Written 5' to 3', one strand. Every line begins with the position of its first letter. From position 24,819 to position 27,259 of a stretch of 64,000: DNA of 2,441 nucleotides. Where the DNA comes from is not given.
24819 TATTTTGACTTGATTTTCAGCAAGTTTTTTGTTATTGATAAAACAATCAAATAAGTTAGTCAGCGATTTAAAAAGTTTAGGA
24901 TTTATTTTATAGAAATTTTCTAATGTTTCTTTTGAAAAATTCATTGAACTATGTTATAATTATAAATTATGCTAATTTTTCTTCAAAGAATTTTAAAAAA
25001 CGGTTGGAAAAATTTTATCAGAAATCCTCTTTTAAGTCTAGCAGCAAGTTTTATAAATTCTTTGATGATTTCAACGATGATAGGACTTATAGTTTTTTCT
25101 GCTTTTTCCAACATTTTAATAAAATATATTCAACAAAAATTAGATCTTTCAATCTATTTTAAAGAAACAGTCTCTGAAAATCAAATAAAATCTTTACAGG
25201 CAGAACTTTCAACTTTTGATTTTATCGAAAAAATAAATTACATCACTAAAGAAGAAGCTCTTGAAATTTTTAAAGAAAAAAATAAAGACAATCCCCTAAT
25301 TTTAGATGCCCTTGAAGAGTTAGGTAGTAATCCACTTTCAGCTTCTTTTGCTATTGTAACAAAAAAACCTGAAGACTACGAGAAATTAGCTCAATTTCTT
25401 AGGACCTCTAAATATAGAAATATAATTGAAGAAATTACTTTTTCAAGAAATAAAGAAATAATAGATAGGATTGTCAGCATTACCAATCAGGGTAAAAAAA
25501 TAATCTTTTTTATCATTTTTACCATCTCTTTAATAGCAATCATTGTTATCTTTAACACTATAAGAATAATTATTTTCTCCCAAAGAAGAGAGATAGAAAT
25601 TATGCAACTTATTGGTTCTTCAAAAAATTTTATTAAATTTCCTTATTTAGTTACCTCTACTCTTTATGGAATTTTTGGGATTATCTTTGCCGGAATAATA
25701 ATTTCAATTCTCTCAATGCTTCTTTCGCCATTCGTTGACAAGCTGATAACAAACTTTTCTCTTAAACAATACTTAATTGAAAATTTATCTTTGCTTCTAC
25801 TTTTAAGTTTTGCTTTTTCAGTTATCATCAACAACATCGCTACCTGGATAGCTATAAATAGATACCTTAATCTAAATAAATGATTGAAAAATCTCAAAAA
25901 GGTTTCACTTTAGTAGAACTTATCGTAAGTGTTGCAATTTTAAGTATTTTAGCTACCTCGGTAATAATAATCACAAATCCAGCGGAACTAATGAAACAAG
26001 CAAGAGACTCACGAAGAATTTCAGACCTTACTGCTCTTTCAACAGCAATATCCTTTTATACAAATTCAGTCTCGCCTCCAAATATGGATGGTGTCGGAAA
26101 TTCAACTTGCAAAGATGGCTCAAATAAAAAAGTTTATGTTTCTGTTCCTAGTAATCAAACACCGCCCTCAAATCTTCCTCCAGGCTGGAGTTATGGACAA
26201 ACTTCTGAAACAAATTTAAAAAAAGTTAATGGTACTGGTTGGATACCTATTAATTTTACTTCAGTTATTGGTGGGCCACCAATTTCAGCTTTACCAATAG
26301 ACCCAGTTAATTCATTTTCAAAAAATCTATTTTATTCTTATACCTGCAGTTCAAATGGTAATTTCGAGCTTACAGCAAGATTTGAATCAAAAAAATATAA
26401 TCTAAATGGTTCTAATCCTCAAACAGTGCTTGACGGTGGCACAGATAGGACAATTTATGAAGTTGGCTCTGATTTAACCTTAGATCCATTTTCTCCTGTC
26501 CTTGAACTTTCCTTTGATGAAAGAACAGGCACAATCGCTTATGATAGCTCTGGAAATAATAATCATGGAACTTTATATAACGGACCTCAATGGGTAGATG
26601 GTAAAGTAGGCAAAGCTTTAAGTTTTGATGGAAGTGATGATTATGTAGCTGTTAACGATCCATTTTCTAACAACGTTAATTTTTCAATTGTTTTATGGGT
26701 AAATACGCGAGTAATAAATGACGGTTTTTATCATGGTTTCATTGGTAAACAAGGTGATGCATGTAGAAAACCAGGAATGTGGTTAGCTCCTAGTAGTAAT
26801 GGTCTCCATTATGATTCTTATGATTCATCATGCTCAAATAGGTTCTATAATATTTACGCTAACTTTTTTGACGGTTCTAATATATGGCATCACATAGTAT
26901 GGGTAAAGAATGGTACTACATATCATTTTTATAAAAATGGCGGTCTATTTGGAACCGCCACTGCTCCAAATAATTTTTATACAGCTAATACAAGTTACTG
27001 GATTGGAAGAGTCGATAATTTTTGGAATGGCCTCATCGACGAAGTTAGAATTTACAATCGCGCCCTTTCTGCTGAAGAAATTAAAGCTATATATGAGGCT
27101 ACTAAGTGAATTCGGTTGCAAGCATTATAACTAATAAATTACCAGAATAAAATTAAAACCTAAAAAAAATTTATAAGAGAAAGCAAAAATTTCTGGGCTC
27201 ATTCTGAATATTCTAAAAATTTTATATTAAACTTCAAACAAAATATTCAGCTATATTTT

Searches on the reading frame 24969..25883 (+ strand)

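Call 29: search_protein_families(library=pfam, proteins=[window:24969-25883:+], max_evalue=0.01)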
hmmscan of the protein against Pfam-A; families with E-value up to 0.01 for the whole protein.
window:24969-25883:+ (304 aa): 3 families
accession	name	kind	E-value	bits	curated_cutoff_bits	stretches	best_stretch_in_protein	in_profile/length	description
PF18075.7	FtsX_ECD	-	1.1e-17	64.8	23.5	1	60-146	3-89/96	FtsX extracellular domain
PF02687.27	FtsX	-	1e-11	45.4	25.5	1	180-303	1-119/120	FtsX-like permease C-terminal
PF23164.1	UBL_AVO1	-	0.0065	16.7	27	0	30-99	15-85/91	AVO1 ubiquitin-like domain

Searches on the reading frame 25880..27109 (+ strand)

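Call 29: search_protein_families(library=pfam, proteins=[window:25880-27109:+], max_evalue=0.01)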
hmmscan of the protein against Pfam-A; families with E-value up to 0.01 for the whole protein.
window:25880-27109:+ (409 aa): 2 families
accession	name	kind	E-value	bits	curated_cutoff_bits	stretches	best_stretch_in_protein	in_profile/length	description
PF13385.13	Laminin_G_3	-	1.1e-20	74.8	27.6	1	250-402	1-151/151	Concanavalin A-like lectin/glucanases superfamily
PF07963.17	N_methyl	-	7.3e-09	35.3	21.2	1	4-28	2-26/27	Prokaryotic N-terminal methylation motif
